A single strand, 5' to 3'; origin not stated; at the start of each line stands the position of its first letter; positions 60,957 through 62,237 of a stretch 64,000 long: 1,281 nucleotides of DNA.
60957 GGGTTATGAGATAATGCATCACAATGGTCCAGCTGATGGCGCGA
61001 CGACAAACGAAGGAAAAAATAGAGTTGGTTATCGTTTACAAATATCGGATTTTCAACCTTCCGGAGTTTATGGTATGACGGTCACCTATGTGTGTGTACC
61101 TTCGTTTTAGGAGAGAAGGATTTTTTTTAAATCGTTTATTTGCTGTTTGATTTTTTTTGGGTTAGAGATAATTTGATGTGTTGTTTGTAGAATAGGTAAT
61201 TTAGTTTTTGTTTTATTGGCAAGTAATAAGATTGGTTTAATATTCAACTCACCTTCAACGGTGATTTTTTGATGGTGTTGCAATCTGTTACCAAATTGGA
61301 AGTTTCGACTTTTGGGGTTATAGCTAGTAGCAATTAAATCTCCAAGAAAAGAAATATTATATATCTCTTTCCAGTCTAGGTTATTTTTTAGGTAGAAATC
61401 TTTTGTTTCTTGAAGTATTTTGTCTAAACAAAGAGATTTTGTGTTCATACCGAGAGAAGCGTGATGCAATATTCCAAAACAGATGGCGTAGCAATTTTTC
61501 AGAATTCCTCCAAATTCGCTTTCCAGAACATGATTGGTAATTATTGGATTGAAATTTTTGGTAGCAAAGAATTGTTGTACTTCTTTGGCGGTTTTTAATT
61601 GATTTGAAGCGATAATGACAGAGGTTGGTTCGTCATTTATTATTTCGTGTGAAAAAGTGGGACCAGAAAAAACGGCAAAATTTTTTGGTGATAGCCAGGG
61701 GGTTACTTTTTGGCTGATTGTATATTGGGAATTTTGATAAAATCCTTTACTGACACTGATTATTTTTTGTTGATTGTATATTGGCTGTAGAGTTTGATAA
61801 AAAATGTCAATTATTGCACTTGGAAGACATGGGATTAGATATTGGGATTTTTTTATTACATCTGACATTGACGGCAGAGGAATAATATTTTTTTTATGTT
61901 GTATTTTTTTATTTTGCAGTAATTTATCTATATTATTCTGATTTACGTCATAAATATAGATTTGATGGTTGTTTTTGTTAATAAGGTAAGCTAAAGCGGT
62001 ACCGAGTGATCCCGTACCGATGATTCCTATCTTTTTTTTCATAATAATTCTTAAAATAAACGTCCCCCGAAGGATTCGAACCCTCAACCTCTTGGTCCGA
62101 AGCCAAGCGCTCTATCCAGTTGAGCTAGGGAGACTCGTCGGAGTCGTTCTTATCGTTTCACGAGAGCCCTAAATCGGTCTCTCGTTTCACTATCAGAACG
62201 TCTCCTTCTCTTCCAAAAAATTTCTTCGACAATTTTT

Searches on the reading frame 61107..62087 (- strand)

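Call 50: search_protein_families(library=pfam, proteins=[window:61107-62087:-], max_evalue=0.01)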
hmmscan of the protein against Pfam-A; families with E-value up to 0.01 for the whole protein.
window:61107-62087:- (326 aa): 13 families
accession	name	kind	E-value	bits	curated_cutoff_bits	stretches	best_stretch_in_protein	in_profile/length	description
PF01210.29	NAD_Gly3P_dh_N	-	9.1e-25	87.9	23.1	1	19-166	1-157/158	NAD-dependent glycerol-3-phosphate dehydrogenase N-terminus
PF07479.19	NAD_Gly3P_dh_C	-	2.4e-24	86.6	25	1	190-317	5-141/142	NAD-dependent glycerol-3-phosphate dehydrogenase C-terminus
PF03446.21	NAD_binding_2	-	3.3e-08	34.1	21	1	19-111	1-91/161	NAD binding domain of 6-phosphogluconate dehydrogenase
PF20618.3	GPD_NAD_C_bact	-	5.4e-08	33.7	27.6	1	248-301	3-64/66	Bacterial GPD, NAD-dependent C-terminal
PF03807.23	F420_oxidored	-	8.7e-07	29.9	21.6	1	19-113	1-92/94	NADP oxidoreductase coenzyme F420-dependent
PF02826.25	2-Hacid_dh_C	-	4.7e-05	23.3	25.1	1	15-89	34-100/178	D-isomer specific 2-hydroxyacid dehydrogenase, NAD binding domain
PF02558.23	ApbA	-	6e-05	23.1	22.2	1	20-161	1-139/150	Ketopantoate reductase PanE/ApbA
PF02737.24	3HCDH_N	-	7.6e-05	23.1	22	1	19-62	1-44/180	3-hydroxyacyl-CoA dehydrogenase, NAD binding domain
PF03721.20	UDPG_MGDP_dh_N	-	0.00014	21.9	27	1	18-60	1-43/187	UDP-glucose/GDP-mannose dehydrogenase family, NAD binding domain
PF01488.26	Shikimate_DH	-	0.00047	20.7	24.3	1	16-88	11-83/138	Shikimate / quinate 5-dehydrogenase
PF07991.19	KARI_N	-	0.001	19.1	20.6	1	15-117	2-98/165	Acetohydroxy acid isomeroreductase, NADPH-binding domain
PF03435.24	Sacchrp_dh_NADP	-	0.0046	17.7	25.1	0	20-64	1-44/129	Saccharopine dehydrogenase NADP binding domain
PF22660.2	RS_preATP-grasp-like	-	0.0061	17.4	27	0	18-63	2-47/98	Ribonucleotide synthetase preATP-grasp domain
